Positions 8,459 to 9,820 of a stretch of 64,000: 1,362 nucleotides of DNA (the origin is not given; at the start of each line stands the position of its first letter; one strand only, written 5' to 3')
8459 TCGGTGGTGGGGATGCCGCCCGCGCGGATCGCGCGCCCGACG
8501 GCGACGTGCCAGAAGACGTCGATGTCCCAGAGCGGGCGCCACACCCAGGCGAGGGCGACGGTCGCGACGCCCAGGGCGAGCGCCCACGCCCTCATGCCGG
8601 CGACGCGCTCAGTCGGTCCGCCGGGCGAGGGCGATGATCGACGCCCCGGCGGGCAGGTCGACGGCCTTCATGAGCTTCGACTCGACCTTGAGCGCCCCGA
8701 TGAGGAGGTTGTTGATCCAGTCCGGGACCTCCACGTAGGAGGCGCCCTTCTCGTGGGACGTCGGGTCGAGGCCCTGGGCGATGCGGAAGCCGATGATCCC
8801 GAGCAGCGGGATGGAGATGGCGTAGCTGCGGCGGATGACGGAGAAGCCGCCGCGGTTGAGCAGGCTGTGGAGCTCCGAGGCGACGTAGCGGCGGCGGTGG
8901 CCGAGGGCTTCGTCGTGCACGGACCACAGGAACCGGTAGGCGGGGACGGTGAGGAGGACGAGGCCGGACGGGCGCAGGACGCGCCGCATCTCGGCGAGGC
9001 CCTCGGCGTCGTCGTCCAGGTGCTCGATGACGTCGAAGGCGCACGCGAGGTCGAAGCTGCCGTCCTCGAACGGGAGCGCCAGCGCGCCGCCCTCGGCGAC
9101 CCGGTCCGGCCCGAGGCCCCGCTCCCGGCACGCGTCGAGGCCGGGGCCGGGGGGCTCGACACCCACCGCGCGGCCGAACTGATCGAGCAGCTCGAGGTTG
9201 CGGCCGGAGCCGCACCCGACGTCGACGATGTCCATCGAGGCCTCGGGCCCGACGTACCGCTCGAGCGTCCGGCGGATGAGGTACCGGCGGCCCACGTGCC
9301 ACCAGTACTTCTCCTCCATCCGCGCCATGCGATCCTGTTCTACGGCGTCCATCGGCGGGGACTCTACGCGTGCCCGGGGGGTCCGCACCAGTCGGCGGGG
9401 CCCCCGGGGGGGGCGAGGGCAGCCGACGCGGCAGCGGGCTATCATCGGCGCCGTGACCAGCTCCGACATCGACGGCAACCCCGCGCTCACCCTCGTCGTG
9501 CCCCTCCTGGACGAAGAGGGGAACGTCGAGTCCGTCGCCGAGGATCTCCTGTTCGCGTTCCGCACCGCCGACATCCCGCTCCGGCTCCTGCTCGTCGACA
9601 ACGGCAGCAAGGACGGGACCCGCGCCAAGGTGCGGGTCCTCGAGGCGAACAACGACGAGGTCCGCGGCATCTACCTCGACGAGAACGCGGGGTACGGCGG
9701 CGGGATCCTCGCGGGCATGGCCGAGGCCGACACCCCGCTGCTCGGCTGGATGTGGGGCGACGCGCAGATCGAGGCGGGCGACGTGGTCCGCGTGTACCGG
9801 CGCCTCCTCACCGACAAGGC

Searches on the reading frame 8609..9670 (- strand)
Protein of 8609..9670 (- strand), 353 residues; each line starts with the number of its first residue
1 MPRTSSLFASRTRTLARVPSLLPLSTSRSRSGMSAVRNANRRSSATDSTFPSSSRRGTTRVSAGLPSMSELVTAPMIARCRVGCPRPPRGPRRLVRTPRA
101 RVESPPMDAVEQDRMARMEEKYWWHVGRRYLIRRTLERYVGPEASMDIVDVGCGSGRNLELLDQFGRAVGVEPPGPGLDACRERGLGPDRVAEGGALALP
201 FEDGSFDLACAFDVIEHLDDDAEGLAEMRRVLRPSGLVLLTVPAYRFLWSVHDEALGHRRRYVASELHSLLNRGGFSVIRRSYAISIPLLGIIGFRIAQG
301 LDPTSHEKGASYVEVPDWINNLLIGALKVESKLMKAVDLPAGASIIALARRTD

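Call 69: search_protein_families(library=pfam, proteins=[window:8609-9670:-], max_evalue=0.001)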
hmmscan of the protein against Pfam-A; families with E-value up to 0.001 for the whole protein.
window:8609-9670:- (353 aa): 7 families
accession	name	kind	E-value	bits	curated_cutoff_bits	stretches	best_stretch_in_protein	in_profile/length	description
PF08241.18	Methyltransf_11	-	1.3e-19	71.1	21.2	1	149-239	1-94/95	Methyltransferase domain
PF13489.12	Methyltransf_23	-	4e-17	62.9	27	1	128-279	5-162/164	Methyltransferase domain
PF13649.12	Methyltransf_25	-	9e-15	55.6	27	1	148-236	1-97/97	Methyltransferase domain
PF08242.18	Methyltransf_12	-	8.2e-10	39.7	30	1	149-237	1-97/98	Methyltransferase domain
PF13847.12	Methyltransf_31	-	1.9e-07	31.3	27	1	144-244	3-113/145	Methyltransferase domain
PF01209.24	Ubie_methyltran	-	4.4e-05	23.4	20.1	1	185-239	96-150/233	ubiE/COQ5 methyltransferase family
PF03141.22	Methyltransf_29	-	0.00073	18.7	23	1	183-245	160-223/506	Putative S-adenosyl-L-methionine-dependent methyltransferase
